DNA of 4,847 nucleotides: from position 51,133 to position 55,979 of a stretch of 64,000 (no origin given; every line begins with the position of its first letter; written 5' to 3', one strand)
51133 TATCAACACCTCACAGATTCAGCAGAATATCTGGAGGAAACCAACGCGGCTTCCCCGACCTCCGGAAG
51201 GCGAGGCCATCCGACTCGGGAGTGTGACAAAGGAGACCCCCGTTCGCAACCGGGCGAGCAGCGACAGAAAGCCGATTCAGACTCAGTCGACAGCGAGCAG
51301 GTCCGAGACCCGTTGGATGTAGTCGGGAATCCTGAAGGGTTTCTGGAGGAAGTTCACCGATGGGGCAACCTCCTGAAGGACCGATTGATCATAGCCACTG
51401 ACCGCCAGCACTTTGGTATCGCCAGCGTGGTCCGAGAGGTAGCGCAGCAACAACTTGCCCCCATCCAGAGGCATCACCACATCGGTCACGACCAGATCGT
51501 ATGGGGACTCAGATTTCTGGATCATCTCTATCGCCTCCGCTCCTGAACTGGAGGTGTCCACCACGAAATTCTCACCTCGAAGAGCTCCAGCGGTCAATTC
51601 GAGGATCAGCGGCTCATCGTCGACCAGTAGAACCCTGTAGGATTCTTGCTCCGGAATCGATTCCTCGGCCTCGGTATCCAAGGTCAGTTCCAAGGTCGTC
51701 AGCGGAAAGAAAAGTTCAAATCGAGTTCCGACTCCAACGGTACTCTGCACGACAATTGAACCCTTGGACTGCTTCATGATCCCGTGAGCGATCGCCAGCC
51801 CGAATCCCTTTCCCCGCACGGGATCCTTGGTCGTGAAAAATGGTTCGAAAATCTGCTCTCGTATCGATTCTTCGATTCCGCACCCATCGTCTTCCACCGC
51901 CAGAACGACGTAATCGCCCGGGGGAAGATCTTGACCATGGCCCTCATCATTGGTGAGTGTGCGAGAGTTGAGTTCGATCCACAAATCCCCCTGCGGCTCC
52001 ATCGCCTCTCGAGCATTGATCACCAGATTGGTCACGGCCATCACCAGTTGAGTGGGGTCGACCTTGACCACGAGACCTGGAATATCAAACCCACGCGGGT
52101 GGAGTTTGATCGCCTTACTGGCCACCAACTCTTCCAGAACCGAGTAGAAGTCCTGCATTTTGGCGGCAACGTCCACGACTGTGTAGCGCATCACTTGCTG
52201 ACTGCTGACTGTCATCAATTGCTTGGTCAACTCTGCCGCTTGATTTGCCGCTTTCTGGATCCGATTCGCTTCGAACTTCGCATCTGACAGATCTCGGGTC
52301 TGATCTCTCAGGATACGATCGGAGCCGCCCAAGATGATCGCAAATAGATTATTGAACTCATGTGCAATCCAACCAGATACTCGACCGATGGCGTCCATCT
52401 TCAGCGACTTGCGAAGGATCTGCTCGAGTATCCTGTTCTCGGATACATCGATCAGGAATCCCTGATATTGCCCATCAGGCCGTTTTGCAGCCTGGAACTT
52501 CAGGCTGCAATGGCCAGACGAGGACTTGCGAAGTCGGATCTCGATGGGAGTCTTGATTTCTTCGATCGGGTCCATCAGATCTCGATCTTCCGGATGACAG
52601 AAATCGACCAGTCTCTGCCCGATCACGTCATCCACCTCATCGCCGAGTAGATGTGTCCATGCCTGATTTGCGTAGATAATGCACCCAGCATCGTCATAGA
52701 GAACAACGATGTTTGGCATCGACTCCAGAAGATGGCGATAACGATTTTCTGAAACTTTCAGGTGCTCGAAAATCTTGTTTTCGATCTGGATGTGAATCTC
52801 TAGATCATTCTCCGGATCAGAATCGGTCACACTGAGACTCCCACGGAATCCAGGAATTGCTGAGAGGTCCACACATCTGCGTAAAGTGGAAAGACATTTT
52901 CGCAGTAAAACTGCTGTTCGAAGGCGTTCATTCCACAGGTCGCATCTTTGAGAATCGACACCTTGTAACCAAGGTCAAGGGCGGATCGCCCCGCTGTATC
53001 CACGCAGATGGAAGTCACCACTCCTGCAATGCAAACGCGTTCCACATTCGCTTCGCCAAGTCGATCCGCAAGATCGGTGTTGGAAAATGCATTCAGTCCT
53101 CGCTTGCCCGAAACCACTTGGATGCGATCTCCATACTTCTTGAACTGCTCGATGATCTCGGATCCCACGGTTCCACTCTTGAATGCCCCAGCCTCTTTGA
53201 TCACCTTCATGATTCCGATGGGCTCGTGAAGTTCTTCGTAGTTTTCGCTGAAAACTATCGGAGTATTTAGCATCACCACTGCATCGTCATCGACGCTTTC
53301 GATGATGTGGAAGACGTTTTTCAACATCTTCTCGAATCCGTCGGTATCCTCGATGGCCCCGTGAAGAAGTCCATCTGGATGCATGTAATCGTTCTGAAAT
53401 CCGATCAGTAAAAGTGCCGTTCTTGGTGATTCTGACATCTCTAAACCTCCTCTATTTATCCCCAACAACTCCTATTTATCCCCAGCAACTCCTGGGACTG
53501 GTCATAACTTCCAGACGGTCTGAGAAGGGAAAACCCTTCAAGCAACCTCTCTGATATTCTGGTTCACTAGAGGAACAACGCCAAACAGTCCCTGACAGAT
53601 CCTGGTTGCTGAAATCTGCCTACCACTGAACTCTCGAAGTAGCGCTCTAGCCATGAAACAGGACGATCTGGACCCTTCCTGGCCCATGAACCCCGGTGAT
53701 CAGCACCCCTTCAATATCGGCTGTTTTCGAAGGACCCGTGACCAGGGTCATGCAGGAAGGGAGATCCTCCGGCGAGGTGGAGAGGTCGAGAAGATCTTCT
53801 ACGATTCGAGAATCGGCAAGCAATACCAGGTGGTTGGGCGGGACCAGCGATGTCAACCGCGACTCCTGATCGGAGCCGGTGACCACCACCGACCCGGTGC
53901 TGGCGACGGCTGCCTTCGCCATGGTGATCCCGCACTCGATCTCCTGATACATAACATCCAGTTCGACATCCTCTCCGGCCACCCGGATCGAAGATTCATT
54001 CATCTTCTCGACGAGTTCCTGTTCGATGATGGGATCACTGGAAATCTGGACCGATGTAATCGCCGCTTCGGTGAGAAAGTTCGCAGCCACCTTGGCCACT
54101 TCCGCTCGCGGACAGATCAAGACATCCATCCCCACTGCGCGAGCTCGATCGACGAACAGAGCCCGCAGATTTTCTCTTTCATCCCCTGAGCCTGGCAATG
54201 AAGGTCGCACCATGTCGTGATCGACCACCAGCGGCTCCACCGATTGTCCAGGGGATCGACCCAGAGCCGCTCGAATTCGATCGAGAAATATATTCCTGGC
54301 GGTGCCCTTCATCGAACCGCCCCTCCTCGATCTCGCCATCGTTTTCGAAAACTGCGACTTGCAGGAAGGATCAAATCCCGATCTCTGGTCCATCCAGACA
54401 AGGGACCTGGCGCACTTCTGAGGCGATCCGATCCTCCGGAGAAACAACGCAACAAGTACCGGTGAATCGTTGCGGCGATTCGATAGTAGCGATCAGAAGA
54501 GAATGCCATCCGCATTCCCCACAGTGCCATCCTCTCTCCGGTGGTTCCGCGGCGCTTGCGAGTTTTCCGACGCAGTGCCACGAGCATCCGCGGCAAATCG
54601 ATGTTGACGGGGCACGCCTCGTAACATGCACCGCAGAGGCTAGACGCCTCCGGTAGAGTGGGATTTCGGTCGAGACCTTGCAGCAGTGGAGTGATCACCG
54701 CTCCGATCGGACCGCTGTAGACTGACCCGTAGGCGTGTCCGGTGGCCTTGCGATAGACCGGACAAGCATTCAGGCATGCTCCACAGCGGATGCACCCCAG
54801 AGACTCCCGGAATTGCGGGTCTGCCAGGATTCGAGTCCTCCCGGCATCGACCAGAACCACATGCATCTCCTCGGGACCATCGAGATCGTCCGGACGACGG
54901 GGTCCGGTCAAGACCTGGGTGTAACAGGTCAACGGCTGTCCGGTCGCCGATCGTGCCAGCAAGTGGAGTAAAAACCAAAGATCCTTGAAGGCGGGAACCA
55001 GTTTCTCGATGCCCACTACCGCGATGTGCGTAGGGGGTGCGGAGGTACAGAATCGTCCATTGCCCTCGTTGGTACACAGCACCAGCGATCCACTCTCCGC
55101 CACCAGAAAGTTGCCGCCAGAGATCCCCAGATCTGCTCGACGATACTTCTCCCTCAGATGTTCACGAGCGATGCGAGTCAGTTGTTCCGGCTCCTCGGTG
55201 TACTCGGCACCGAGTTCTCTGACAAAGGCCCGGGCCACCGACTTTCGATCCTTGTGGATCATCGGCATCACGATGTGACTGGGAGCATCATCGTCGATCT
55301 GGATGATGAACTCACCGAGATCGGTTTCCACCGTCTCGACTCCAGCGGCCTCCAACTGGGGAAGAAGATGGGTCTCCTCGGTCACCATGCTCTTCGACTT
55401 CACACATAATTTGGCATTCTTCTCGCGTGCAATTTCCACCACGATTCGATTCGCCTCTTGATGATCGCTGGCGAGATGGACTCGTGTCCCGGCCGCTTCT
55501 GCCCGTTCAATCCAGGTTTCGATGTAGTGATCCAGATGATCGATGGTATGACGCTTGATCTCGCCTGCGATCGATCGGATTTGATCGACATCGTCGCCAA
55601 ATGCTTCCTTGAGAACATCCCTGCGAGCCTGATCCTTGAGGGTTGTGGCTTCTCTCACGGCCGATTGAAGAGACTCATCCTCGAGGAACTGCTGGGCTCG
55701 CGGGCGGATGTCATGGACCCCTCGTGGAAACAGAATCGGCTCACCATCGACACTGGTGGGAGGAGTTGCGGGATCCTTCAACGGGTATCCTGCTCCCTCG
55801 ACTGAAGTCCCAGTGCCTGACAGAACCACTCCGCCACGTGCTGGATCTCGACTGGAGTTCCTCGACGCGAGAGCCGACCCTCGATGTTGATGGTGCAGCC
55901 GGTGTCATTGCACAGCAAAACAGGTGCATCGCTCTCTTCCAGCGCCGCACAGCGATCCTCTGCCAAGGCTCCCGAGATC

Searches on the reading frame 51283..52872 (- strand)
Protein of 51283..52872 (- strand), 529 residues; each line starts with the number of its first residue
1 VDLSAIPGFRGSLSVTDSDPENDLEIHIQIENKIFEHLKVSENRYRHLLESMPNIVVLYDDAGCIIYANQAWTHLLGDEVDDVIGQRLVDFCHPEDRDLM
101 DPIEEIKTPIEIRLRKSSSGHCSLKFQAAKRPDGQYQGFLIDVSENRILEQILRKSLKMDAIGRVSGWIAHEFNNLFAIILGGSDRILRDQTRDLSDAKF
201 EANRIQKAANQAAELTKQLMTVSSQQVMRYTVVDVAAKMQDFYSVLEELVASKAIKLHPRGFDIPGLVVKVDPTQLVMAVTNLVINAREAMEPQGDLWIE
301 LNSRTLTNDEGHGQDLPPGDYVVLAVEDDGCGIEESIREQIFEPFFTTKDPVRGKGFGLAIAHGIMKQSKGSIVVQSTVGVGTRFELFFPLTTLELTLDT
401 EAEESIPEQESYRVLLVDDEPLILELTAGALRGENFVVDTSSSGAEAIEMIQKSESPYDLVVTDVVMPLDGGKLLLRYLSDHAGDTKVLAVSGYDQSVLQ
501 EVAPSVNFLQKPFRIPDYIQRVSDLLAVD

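Call 13: search_protein_families(library=pfam, proteins=[window:51283-52872:-], max_evalue=0.001)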
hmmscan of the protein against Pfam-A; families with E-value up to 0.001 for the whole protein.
window:51283-52872:- (529 aa): 7 families
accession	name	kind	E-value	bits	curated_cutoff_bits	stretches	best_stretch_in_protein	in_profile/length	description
PF02518.31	HATPase_c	-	2.3e-21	76.8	26.4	1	272-392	2-110/111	Histidine kinase-, DNA gyrase B-, and HSP90-like ATPase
PF00072.30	Response_reg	-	1.9e-16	60.6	30.2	1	414-522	1-110/111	Response regulator receiver domain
PF00989.32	PAS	-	5.3e-12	46.2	22.6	1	44-111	2-63/113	PAS fold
PF13188.13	PAS_8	-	2.1e-10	40.6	21.8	1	43-101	1-59/65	PAS domain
PF13426.13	PAS_9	-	4.1e-09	37.1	27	1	53-119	1-72/103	PAS domain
PF08448.16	PAS_4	-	4.4e-05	24.1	23.1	1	49-107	1-49/110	PAS fold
PF08447.18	PAS_3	-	8.3e-05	23.2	25.6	1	65-100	1-38/89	PAS fold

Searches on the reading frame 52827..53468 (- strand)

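Call 61: search_protein_families(library=pfam, proteins=[window:52827-53468:-], max_evalue=0.001)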
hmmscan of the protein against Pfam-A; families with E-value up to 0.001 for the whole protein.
window:52827-53468:- (213 aa): 1 family
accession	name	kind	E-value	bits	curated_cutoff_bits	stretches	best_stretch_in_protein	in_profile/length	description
PF00857.26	Isochorismatase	-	2.3e-30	106.4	27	1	17-204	1-175/175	Isochorismatase domain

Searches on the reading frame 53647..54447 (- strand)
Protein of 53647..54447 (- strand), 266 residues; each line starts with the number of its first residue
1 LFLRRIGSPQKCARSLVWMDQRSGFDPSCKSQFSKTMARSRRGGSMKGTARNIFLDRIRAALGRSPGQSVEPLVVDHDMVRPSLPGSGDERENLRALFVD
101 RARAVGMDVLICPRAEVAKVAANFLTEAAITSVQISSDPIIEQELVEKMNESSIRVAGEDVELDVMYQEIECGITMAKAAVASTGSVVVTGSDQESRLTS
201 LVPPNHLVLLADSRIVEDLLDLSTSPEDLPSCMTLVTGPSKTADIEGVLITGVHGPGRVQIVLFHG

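Call 61: search_protein_families(library=pfam, proteins=[window:53647-54447:-], max_evalue=0.001)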
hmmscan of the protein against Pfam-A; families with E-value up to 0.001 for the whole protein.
window:53647-54447:- (266 aa): 1 family
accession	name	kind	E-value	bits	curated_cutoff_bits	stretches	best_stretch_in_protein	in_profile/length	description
PF02589.21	LUD_dom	-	3.2e-26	92.7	22.6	1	97-263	3-188/189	LUD domain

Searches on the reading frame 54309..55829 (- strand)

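Call 13: search_protein_families(library=pfam, proteins=[window:54309-55829:-], max_evalue=0.001)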
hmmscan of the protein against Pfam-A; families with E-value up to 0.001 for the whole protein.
window:54309-55829:- (506 aa): 12 families
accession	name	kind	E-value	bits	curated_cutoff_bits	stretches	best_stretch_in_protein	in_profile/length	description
PF02589.21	LUD_dom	-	8.2e-50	169.6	22.6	1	103-327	1-189/189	LUD domain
PF13183.11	Fer4_8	-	1.7e-12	48.1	27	1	344-410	3-68/68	4Fe-4S dicluster domain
PF13237.11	Fer4_10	-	3.6e-07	30.5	25.5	0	344-361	7-25/53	4Fe-4S dicluster domain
PF11870.13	LutB_C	-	7.4e-07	29.9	26.8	1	426-502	21-87/88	Lactate utilisation protein B, C-terminal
PF13187.11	Fer4_9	-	2.2e-06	28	27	0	338-358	29-49/52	4Fe-4S dicluster domain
PF13534.11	Fer4_17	-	2.9e-06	28.2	22.2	1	346-411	2-61/61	4Fe-4S dicluster domain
PF12798.12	Fer4_3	-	7.8e-06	26.8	27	0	346-358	1-13/15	4Fe-4S binding domain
PF00037.32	Fer4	-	9.4e-06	25.7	21.1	0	398-409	10-21/24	4Fe-4S binding domain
PF12797.12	Fer4_2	-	1.8e-05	24.8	24.5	1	341-358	5-22/22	4Fe-4S binding domain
PF12800.12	Fer4_4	-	3.6e-05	24.2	24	0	346-359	4-17/17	4Fe-4S binding domain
PF12838.12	Fer4_7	-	0.00018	22.4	27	0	346-410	2-52/52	4Fe-4S dicluster domain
PF13484.11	Fer4_16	-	0.00022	22.3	30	0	346-358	2-14/66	4Fe-4S double cluster binding domain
